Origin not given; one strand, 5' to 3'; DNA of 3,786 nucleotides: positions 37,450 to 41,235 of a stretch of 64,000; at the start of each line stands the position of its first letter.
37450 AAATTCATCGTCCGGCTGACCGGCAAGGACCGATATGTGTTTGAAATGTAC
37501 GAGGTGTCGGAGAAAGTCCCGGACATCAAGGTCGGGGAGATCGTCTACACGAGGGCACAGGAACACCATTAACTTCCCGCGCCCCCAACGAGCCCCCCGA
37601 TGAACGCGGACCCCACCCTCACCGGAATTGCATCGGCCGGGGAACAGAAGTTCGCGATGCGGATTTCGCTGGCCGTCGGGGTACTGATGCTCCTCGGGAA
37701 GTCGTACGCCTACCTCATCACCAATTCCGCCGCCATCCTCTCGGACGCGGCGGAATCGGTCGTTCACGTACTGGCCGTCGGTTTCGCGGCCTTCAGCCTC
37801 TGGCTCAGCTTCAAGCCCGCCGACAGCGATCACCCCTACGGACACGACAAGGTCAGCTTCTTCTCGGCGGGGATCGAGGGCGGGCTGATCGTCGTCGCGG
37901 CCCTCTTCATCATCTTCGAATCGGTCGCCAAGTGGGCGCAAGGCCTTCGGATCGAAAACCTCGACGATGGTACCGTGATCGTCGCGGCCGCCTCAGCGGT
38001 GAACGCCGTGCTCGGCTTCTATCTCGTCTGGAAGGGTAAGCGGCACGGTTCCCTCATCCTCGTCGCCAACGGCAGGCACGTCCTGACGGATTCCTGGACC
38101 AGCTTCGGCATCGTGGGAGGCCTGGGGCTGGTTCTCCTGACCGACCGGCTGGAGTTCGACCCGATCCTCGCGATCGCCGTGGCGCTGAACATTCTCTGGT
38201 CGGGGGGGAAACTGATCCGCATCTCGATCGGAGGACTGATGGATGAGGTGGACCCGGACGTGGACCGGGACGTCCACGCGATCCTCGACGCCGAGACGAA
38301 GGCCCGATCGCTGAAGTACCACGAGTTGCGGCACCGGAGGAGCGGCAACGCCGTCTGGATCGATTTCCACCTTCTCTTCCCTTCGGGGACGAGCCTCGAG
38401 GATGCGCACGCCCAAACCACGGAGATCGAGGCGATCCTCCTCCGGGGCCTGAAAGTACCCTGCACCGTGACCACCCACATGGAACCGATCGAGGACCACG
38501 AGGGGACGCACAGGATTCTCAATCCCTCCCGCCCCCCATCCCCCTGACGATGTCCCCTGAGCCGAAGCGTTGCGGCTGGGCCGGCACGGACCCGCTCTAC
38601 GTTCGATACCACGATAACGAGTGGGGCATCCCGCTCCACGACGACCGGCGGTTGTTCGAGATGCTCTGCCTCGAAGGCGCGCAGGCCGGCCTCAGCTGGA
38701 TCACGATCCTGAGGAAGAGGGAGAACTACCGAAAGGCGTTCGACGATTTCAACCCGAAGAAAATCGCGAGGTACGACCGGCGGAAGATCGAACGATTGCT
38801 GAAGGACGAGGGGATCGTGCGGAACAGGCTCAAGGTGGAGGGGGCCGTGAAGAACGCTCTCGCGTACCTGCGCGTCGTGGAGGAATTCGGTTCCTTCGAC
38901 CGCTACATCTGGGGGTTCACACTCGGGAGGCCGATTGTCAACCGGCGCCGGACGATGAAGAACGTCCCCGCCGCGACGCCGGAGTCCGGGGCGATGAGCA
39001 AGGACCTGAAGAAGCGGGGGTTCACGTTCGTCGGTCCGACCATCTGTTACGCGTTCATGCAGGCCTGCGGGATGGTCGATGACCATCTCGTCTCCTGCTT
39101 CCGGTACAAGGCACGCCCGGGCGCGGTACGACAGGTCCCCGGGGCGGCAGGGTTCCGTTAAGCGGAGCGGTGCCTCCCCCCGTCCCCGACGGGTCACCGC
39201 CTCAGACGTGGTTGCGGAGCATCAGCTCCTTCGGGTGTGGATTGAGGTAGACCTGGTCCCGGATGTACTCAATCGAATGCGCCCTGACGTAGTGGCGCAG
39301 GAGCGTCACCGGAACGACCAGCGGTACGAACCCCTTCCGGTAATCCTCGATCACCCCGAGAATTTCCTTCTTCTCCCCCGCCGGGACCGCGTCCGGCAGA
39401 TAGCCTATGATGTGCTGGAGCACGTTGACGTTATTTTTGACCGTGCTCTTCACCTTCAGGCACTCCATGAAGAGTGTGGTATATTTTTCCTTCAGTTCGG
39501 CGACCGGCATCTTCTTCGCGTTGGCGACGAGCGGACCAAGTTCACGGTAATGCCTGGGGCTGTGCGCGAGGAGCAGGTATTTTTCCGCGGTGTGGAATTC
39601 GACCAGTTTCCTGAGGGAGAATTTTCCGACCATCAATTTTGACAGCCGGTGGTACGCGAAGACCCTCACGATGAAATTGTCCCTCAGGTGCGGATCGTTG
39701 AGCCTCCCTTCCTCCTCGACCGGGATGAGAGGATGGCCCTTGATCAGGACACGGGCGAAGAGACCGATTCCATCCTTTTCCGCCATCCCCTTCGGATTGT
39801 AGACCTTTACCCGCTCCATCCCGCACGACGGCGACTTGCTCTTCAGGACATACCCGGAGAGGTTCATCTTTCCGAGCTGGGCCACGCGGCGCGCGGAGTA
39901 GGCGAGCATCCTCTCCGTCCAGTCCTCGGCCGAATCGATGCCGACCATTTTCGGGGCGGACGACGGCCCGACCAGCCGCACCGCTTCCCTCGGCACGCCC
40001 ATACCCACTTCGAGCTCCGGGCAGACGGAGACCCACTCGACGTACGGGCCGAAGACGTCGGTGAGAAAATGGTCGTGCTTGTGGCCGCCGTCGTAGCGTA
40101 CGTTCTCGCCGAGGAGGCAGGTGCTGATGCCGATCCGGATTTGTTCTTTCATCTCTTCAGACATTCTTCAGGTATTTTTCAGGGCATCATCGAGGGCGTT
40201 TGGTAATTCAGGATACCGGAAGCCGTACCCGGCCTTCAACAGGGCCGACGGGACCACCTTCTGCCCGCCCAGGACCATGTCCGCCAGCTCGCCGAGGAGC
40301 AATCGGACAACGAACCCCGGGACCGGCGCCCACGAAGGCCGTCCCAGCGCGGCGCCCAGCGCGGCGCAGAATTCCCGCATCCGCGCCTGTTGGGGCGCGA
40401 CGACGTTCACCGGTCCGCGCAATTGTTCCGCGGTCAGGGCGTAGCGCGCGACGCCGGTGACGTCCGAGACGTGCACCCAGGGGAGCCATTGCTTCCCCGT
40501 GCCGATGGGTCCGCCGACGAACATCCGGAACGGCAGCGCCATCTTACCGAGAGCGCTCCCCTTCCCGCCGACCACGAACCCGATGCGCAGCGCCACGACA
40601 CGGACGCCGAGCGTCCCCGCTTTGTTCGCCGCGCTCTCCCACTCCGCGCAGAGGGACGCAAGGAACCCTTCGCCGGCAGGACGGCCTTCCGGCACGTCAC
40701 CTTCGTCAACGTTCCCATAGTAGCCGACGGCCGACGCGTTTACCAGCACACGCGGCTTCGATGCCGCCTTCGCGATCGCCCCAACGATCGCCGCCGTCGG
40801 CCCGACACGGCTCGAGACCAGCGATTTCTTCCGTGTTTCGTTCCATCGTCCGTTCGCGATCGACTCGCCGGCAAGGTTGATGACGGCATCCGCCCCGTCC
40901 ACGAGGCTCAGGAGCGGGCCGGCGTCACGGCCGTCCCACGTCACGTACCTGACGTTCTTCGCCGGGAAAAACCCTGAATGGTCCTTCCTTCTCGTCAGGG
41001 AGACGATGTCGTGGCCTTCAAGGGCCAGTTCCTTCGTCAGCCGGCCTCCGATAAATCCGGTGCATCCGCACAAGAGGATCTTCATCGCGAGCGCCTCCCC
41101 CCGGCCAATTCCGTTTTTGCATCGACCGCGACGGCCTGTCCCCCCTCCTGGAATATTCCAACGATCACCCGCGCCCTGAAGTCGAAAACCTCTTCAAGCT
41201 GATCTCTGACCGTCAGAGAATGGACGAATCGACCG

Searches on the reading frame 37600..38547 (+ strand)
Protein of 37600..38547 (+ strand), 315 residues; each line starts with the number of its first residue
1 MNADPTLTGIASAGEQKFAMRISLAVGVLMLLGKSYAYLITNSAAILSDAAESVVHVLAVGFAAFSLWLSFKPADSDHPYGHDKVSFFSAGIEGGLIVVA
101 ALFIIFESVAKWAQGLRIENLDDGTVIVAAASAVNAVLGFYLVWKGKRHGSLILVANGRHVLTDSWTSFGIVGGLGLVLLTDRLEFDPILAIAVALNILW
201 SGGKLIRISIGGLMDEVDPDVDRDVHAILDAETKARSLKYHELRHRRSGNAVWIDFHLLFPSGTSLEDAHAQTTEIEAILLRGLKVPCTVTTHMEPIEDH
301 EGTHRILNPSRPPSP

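Call 54: search_protein_families(library=pfam, proteins=[window:37600-38547:+], max_evalue=0.0001)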
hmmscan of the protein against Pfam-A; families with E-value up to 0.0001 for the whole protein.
window:37600-38547:+ (315 aa): 2 families
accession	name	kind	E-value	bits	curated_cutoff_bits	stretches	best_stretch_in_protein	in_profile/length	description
PF01545.26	Cation_efflux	-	4.4e-35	121.7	26.6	1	21-214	2-198/198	Cation efflux family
PF16916.11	ZT_dimer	-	3.2e-12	46.7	26.7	1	238-296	20-77/78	Dimerisation domain of Zinc Transporter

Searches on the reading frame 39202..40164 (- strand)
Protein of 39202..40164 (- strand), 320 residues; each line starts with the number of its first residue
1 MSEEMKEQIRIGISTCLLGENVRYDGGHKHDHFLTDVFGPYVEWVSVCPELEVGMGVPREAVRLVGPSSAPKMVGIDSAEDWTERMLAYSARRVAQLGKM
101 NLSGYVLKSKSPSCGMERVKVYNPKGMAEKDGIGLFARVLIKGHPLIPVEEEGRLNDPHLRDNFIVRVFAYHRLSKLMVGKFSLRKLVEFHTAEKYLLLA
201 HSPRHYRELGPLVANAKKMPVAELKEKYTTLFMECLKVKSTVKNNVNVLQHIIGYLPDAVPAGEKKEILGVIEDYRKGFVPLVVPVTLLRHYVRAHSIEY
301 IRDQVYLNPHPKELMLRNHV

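Call 54: search_protein_families(library=pfam, proteins=[window:39202-40164:-], max_evalue=0.0001)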
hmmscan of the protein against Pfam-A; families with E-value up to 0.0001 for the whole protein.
window:39202-40164:- (320 aa): 2 families
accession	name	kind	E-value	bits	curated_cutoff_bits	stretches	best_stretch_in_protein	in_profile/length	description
PF08349.16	DUF1722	-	9.7e-43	145.6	22.5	1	195-311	1-117/117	Protein of unknown function (DUF1722)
PF04463.17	2-thiour_desulf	-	3.4e-39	134.5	34.7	1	11-152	1-141/141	2-thiouracil desulfurase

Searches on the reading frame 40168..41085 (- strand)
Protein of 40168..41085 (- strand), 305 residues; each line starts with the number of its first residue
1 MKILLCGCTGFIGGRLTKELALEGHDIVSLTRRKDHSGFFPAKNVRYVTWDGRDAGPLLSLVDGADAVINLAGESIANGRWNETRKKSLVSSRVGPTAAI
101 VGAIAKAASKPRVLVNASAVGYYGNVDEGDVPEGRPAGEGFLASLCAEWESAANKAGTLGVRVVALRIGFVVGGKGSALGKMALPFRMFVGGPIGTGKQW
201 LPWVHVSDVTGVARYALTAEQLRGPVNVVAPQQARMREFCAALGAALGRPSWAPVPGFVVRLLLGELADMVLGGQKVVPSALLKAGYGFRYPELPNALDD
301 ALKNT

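Call 54: search_protein_families(library=pfam, proteins=[window:40168-41085:-], max_evalue=0.0001)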
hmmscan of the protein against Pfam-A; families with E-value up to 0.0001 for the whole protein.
window:40168-41085:- (305 aa): 4 families
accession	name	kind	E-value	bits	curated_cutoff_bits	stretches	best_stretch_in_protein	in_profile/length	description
PF01370.27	Epimerase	-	7.3e-20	71.8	20.9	1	3-219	1-227/240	NAD dependent epimerase/dehydratase family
PF08338.16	DUF1731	-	7.3e-20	70.9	27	1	255-300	1-46/47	Domain of unknown function (DUF1731)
PF13460.12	NAD_binding_10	-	1.9e-08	34.8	27.2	1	7-121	1-102/184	NAD(P)H-binding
PF16363.11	GDP_Man_Dehyd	-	2e-07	31.2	27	1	4-135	1-145/332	GDP-mannose 4,6 dehydratase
